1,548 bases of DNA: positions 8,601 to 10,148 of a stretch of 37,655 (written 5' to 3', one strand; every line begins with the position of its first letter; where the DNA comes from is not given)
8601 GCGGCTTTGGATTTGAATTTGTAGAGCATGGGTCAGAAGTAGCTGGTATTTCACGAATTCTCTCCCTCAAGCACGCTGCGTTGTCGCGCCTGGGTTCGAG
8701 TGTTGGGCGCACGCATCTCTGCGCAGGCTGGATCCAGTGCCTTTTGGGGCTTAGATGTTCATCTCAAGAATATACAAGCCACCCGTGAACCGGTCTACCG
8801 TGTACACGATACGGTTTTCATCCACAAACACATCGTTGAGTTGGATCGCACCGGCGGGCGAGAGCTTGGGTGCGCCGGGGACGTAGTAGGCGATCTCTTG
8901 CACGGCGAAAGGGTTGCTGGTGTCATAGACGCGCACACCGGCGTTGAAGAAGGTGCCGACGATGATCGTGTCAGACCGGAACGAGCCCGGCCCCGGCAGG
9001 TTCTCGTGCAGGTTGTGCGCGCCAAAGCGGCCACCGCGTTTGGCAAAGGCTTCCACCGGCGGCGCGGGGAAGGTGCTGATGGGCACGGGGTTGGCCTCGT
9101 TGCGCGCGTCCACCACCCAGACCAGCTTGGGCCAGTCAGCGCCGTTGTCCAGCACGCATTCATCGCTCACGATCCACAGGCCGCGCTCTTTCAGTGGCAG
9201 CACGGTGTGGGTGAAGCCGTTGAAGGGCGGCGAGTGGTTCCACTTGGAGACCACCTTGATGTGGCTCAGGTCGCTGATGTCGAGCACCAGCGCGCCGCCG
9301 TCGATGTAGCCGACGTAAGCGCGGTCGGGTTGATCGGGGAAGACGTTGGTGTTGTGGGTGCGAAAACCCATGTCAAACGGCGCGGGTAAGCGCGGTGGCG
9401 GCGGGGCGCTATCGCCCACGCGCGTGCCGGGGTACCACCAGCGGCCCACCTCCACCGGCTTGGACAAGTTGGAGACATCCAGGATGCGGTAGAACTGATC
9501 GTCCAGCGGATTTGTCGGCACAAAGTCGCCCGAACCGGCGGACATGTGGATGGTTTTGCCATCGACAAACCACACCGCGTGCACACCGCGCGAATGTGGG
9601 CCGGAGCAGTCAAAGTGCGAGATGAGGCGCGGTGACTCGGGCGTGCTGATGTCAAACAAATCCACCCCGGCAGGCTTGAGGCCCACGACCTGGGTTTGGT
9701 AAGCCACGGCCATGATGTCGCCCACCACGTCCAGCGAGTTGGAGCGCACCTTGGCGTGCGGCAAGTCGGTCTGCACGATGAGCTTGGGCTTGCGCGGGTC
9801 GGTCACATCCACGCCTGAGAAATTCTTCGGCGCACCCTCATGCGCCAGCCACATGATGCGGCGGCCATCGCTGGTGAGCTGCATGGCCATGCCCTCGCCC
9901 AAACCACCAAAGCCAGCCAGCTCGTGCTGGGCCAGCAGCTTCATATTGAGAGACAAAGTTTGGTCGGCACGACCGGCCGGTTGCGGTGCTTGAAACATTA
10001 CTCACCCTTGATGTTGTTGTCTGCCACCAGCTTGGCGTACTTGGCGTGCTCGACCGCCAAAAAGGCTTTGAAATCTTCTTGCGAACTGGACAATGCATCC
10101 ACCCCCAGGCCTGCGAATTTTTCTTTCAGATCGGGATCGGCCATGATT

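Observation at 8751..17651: Nine-gene, tightly coupled catabolic operon of unknown substrate, bracketed by two beta-propellers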

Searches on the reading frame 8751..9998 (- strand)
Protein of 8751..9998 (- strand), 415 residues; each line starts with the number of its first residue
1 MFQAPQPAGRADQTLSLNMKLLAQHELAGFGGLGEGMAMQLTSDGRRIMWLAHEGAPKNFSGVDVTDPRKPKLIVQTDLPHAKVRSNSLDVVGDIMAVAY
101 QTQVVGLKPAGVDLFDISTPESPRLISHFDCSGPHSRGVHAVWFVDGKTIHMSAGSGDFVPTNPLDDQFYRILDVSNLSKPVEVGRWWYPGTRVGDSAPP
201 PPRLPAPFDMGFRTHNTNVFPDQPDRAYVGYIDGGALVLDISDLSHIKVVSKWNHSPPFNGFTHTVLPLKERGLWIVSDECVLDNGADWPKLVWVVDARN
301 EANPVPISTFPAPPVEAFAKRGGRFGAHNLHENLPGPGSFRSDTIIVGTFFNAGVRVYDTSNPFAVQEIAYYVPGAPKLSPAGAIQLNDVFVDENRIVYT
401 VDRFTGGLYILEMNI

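Call 3: search_protein_families(library=pfam, proteins=[window:8751-9998:-])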
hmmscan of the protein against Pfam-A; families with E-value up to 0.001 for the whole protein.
window:8751-9998:- (415 aa): 1 family
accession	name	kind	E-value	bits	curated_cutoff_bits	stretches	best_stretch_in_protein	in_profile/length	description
PF08309.17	LVIVD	-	2.9e-08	33.4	20.2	0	227-251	14-38/42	LVIVD repeat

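Call 4: search_protein_families(library=ncbifam, proteins=[window:8751-9998:-])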
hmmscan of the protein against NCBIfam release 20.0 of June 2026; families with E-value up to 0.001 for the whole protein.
window:8751-9998:- (415 aa): 1 family
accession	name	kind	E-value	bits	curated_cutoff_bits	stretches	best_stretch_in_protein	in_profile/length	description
TIGR04312.1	choice_anch_B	subfamily_domain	0.00077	18.8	100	0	63-190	158-281/364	choice-of-anchor B family protein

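Call 48: find_homologous_proteins(query=window:8751-9998:-, max_evalue=1e-10)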
Query window:8751-9998:- (415 aa): 5459 proteins with E <= 1e-10 among 8000 candidates; the best 120 are listed.
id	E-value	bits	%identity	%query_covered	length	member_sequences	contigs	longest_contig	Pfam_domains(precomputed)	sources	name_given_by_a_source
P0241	1.8e-287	971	100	100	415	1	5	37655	PF08309.18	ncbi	-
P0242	3.8e-281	950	98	100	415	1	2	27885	PF08309.18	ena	-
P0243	2.5e-278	941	97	100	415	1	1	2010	PF08309.18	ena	-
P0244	5.8e-278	940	96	100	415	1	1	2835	-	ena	-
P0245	1.4e-277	939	96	100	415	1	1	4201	PF08309.18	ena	-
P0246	4.3e-274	927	95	100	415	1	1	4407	-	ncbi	-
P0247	5.8e-256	867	89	100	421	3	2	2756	PF08309.18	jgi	jgi:hypothetical protein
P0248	5.9e-255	864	89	100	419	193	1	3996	PF08309.18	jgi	jgi:hypothetical protein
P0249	4.3e-254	861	88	100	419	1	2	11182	PF08309.18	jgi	jgi:hypothetical protein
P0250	4.4e-254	861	88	100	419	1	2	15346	PF08309.18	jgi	jgi:hypothetical protein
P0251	6.5e-254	861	88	100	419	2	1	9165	PF08309.18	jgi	jgi:hypothetical protein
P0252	1.1e-253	860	88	100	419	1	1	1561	PF08309.18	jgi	jgi:hypothetical protein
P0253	1.9e-253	859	88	100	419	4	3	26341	PF08309.18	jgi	jgi:hypothetical protein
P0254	1.4e-252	856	89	97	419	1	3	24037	PF08309.18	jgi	jgi:hypothetical protein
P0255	1.4e-252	856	87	100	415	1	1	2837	-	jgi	jgi:hypothetical protein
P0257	1.9e-252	856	88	100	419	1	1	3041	PF08309.18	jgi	jgi:hypothetical protein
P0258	2.6e-252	855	88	99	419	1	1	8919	PF08309.18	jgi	jgi:hypothetical protein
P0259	3.9e-252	855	88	100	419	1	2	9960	PF08309.18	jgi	jgi:hypothetical protein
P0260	4.1e-252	855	87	100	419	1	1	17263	PF08309.18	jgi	jgi:hypothetical protein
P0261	4.6e-252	854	88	100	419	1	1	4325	PF08309.18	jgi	jgi:hypothetical protein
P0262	4.8e-252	854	87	100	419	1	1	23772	PF08309.18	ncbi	-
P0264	1.1e-251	853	88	99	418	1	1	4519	PF08309.18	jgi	jgi:hypothetical protein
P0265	2.9e-251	852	86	100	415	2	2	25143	PF08309.18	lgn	-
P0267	4.5e-251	851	87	100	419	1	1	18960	PF08309.18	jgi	jgi:hypothetical protein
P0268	7.6e-251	850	88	99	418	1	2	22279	PF08309.18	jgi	jgi:hypothetical protein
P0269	8.3e-251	850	87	100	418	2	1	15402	PF08309.18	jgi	jgi:hypothetical protein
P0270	9.6e-251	850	87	100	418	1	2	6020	PF08309.18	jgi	jgi:hypothetical protein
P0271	9.7e-251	850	87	100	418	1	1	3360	PF08309.18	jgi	jgi:hypothetical protein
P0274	4.5e-250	848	87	100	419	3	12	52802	PF08309.18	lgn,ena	-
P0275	9.1e-250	847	86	100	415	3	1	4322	PF08309.18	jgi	jgi:hypothetical protein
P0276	1.2e-249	847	87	100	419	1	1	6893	PF08309.18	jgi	jgi:hypothetical protein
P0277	1.1e-248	843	85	100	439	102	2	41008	PF08309.18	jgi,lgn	-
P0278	2.5e-248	842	85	100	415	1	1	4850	PF08309.18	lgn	-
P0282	2.5e-247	839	87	99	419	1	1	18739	PF08309.18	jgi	jgi:hypothetical protein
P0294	3.0e-246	835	84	100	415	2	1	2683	PF08309.18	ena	-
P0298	5.1e-246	835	84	100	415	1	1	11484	PF08309.18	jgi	jgi:hypothetical protein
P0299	6.1e-246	834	84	100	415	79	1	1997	PF08309.18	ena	-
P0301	8.2e-246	834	84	100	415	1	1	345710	PF08309.18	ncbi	-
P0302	9.8e-246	834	84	100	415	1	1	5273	PF08309.18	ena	-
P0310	7.9e-245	831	83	100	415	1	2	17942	PF08309.18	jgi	jgi:hypothetical protein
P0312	3.4e-244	829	83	100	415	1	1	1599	PF08309.18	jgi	jgi:hypothetical protein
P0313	5.4e-244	828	84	100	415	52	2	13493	PF08309.18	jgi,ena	jgi:hypothetical protein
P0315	7.9e-244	827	83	100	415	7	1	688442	PF08309.18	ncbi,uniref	ncbi:hypothetical protein WG902_11870 [Ramlibacter sp. PS3R-8]|uniref:LVIVD repeat-containing protei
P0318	3.3e-243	825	88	96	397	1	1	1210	PF08309.18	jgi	jgi:hypothetical protein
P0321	5.9e-243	824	83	98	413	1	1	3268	PF08309.18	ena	-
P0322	7.7e-243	824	83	98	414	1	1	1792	PF08309.18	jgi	jgi:hypothetical protein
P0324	2.9e-242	822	82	99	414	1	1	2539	PF08309.18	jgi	jgi:hypothetical protein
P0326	3.2e-242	822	83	100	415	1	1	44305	PF08309.18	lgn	-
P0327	8.6e-242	821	83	100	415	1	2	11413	PF08309.18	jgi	jgi:hypothetical protein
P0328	1.1e-241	820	83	100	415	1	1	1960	PF08309.18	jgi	jgi:hypothetical protein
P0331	1.9e-241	820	83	98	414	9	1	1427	PF08309.18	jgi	jgi:hypothetical protein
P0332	2.5e-241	819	83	100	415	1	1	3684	PF08309.18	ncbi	-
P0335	4.4e-241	818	82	99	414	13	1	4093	PF08309.18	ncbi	ncbi:MAG: LVIVD repeat-containing protein [Burkholderiales bacterium]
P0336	6.2e-241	818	82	99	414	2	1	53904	PF08309.18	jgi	jgi:hypothetical protein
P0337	1.0e-240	817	82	98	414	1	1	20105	PF08309.18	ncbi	-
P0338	1.0e-240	817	84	99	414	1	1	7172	PF08309.18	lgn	-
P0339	1.9e-240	816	82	100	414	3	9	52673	PF08309.18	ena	-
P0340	2.4e-240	816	82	100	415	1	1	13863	PF08309.18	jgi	jgi:hypothetical protein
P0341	3.6e-240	815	82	100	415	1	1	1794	PF08309.18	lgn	-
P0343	4.9e-240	815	82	100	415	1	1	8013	PF08309.18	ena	-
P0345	5.1e-240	815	82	100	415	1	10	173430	PF08309.18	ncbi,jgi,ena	jgi:hypothetical protein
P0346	5.5e-240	815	82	100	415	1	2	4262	PF08309.18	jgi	jgi:hypothetical protein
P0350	6.4e-240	814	82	100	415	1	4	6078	PF08309.18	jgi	jgi:hypothetical protein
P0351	6.5e-240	814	82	100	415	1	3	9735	PF08309.18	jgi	-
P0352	6.7e-240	814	81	98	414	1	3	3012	PF08309.18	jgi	jgi:hypothetical protein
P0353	6.7e-240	814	81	100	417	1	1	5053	PF08309.18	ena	-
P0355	7.3e-240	814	81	100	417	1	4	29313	PF08309.18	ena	-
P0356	8.0e-240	814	82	100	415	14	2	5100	PF08309.18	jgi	jgi:hypothetical protein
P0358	1.5e-239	813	81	99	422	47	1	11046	PF08309.18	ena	-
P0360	2.0e-239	813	81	100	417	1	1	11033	PF08309.18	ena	-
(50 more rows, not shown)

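Call 49: find_encoding_contigs(protein=P0315, flank=10000, max_places=1)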
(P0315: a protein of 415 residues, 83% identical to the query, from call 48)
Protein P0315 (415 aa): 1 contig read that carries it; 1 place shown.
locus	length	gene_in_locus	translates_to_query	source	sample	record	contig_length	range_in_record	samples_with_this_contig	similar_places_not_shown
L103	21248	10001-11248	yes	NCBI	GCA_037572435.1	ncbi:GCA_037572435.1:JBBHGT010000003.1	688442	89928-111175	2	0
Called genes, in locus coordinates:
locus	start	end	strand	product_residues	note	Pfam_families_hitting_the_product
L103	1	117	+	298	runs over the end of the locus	PF00892:EamA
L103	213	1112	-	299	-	PF01435:Peptidase_M48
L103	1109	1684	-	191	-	PF08239:SH3_3 (weak)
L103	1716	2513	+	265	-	PF00106:adh_short, PF08659:KR (faint), PF13460:NAD_binding_10 (faint), PF13561:adh_short_C2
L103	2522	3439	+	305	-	PF00294:PfkB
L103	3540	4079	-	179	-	-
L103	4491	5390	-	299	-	PF00892:EamA, PF03151:TPT (faint), PF00892:EamA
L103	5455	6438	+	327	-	PF08240:ADH_N, PF00107:ADH_zinc_N, PF13602:ADH_zinc_N_2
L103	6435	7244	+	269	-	PF00293:NUDIX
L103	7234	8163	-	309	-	PF02826:2-Hacid_dh_C, PF03446:NAD_binding_2, PF03807:F420_oxidored, PF14833:NAD_binding_11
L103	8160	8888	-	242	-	PF00440:TetR_N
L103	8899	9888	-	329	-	PF03401:TctC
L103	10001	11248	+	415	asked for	PF08309:LVIVD (faint)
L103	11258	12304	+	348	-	PF02492:cobW, PF07683:CobW_C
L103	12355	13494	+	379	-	PF04909:Amidohydro_2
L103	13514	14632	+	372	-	PF01613:Flavin_Reduct, PF01614:IclR_C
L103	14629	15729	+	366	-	PF00296:Bac_luciferase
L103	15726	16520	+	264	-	PF00561:Abhydrolase_1, PF12146:Hydrolase_4, PF12697:Abhydrolase_6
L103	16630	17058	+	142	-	PF00072:Response_reg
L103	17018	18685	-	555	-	PF02690:Na_Pi_cotrans, PF01895:PhoU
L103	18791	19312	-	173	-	PF01252:Peptidase_A8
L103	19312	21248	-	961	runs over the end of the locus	PF00133:tRNA-synt_1, PF09334:tRNA-synt_1g, PF08264:Anticodon_1, PF06827:zf-FPG_IleRS (weak)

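Call 50: find_encoding_contigs(protein=P0301, flank=10000, max_places=1)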
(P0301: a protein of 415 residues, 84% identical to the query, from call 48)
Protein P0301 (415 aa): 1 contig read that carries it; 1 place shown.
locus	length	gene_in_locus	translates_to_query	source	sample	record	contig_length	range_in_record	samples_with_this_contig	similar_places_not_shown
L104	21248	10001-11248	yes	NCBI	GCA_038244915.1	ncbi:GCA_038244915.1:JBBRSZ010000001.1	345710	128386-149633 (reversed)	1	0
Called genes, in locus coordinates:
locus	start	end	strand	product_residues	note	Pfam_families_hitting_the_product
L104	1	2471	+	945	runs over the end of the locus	PF00111:Fer2 (weak), PF13510:Fer2_4, PF22117:Fer4_Nqo3 (weak), PF12838:Fer4_7, PF13183:Fer4_8 (weak), PF04879:Molybdop_Fe4S4, PF00384:Molybdopterin, PF01568:Molydop_binding, +3 more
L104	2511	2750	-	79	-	-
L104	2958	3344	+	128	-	PF14248:DUF4345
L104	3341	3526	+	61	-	-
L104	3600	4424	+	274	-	PF00515:TPR_1 (faint), PF07719:TPR_2 (faint), PF13424:TPR_12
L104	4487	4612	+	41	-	-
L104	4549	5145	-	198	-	-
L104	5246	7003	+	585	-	-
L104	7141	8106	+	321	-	PF02826:2-Hacid_dh_C (weak), PF03446:NAD_binding_2, PF03807:F420_oxidored (weak), PF14833:NAD_binding_11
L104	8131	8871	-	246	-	PF00440:TetR_N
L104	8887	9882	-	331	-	PF03401:TctC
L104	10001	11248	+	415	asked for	PF08309:LVIVD (faint)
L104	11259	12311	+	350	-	PF02492:cobW, PF07683:CobW_C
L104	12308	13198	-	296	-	PF02826:2-Hacid_dh_C (weak), PF03446:NAD_binding_2, PF03807:F420_oxidored, PF14833:NAD_binding_11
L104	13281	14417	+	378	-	PF04909:Amidohydro_2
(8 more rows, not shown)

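Call 53: find_encoding_contigs(protein=P0274, flank=10000, max_places=2)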
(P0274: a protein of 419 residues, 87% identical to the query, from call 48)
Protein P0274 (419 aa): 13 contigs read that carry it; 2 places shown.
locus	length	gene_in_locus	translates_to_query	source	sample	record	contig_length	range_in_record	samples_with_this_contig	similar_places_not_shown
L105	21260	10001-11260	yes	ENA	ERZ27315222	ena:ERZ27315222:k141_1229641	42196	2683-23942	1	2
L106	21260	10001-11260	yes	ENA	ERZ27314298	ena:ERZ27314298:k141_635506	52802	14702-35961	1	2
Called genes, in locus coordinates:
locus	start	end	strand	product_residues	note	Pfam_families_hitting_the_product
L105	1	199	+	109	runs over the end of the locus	PF12797:Fer4_2 (faint), PF12837:Fer4_6 (faint), PF13237:Fer4_10 (faint), PF12838:Fer4_7 (weak), PF13187:Fer4_9 (faint), PF13484:Fer4_16 (faint), PF00037:Fer4 (weak), PF11953:DUF3470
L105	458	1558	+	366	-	PF00070:Pyr_redox (faint), PF01266:DAO (faint), PF03486:HI0933_like (faint), PF07992:Pyr_redox_2, PF13738:Pyr_redox_3, PF13434:Lys_Orn_oxgnase (weak)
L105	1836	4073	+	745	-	PF07715:Plug, PF00593:TonB_dep_Rec_b-barrel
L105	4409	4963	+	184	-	PF01613:Flavin_Reduct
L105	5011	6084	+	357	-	PF00296:Bac_luciferase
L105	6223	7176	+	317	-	PF02826:2-Hacid_dh_C, PF10727:Rossmann-like (weak), PF03446:NAD_binding_2, PF03807:F420_oxidored (weak), PF14833:NAD_binding_11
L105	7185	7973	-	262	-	PF00440:TetR_N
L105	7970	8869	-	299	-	PF01522:Polysacc_deac_1 (weak)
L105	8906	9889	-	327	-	PF03401:TctC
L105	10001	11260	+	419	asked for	PF08309:LVIVD (faint)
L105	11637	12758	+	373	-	PF02492:cobW, PF07683:CobW_C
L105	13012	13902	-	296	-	PF02826:2-Hacid_dh_C (weak), PF03446:NAD_binding_2, PF03807:F420_oxidored, PF14833:NAD_binding_11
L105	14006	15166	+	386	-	PF04909:Amidohydro_2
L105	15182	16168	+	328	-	PF03401:TctC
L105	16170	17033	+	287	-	PF13714:PEP_mutase, PF00463:ICL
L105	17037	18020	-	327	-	PF03401:TctC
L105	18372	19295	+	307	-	PF13517:FG-GAP_3 (faint), PF01839:FG-GAP (faint)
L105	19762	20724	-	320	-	PF03193:RsgA_GTPase (weak), PF01926:MMR_HSR1, PF02421:FeoB_N (weak)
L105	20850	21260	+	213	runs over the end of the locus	PF13417:GST_N_3, PF13409:GST_N_2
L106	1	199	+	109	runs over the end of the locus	PF12797:Fer4_2 (faint), PF12837:Fer4_6 (faint), PF13237:Fer4_10 (faint), PF12838:Fer4_7 (weak), PF13187:Fer4_9 (faint), PF13484:Fer4_16 (faint), PF00037:Fer4 (weak), PF11953:DUF3470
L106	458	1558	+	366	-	PF00070:Pyr_redox (faint), PF01266:DAO (faint), PF03486:HI0933_like (faint), PF07992:Pyr_redox_2, PF13738:Pyr_redox_3, PF13434:Lys_Orn_oxgnase (weak)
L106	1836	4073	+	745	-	PF07715:Plug, PF00593:TonB_dep_Rec_b-barrel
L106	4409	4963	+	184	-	PF01613:Flavin_Reduct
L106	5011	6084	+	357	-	PF00296:Bac_luciferase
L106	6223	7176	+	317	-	PF02826:2-Hacid_dh_C, PF10727:Rossmann-like (weak), PF03446:NAD_binding_2, PF03807:F420_oxidored (weak), PF14833:NAD_binding_11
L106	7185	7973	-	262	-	PF00440:TetR_N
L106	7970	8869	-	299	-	PF01522:Polysacc_deac_1 (weak)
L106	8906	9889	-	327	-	PF03401:TctC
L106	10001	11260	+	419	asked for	PF08309:LVIVD (faint)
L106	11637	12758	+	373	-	PF02492:cobW, PF07683:CobW_C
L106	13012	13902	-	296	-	PF02826:2-Hacid_dh_C (weak), PF03446:NAD_binding_2, PF03807:F420_oxidored, PF14833:NAD_binding_11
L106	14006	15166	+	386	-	PF04909:Amidohydro_2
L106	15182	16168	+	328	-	PF03401:TctC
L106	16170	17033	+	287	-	PF13714:PEP_mutase, PF00463:ICL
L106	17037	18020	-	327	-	PF03401:TctC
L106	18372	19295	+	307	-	PF13517:FG-GAP_3 (faint), PF01839:FG-GAP (faint)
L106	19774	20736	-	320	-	PF03193:RsgA_GTPase (weak), PF01926:MMR_HSR1, PF02421:FeoB_N (weak)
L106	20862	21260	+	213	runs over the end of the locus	PF13417:GST_N_3, PF13409:GST_N_2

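Call 55: search_solved_structures(query=window:8751-9998:-, max_evalue=1)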
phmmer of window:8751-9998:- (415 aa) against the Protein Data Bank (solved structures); distinct sequences matched with E-value up to 1: 5.
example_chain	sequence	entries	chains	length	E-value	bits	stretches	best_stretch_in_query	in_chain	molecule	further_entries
5hrm_A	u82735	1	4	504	0.00013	24.2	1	339-388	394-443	Haloalkylphosphorus hydrolase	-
5ioj_A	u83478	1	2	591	0.00023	23.3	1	339-388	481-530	Haloalkylphosphorus hydrolase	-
7q3y_A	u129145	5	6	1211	0.023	16.7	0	153-221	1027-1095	Angiotensin-converting enzyme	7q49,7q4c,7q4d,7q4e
9clx_A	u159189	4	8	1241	0.025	16.6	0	153-221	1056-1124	Angiotensin-converting enzyme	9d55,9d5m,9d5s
6hum_N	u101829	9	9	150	0.042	15.9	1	92-151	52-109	NAD(P)H-quinone oxidoreductase subunit N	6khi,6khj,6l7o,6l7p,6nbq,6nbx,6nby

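Call 63: predict_structure(alignment_id=A1)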
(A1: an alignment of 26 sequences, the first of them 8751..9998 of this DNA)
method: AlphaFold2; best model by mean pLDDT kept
length: 415 residues; sequences in the alignment: 26
mean_pLDDT: 78.6   pTM: 0.83
mean pLDDT of the five models: 78.6, 76.7, 76.2, 74.8, 73.8
residues with pLDDT >= 90: 131; 70-90: 186; 50-70: 62; < 50: 36
segments of 3 or more residues with pLDDT < 50: 1-15, 283-289, 321-323, 331-340
pLDDT, mean of each block of 10 residues (from residue 1): 31 56 78 77 94 84 94 90 86 94 89 97 97 92 86 93 90 96 94 91 75 78 83 84 93 67 77 80 50 80 81 56 56 40 69 72 79 65 68 82 80 75
secondary structure, 60 per line:
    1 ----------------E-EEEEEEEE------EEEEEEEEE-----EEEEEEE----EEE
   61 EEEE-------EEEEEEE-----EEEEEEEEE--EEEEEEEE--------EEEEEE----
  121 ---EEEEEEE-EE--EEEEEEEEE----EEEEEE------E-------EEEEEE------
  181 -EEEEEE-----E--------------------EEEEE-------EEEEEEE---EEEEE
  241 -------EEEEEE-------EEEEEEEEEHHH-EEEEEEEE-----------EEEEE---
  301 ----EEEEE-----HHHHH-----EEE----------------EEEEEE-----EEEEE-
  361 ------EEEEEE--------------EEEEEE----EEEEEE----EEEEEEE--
elements in order: E19-26 E33-41 E47-53 E58-64 E72-78 E84-92 E95-102 E111-116 E124-130 E136-144 E149-154 E169-174 E182-187 E214-218 E226-232 E236-240 E248-253 E261-269 E274-281 E293-297 E305-309 H315-319 E325-327 E344-349 E355-359 E367-372 E387-392 E397-402 E407-413
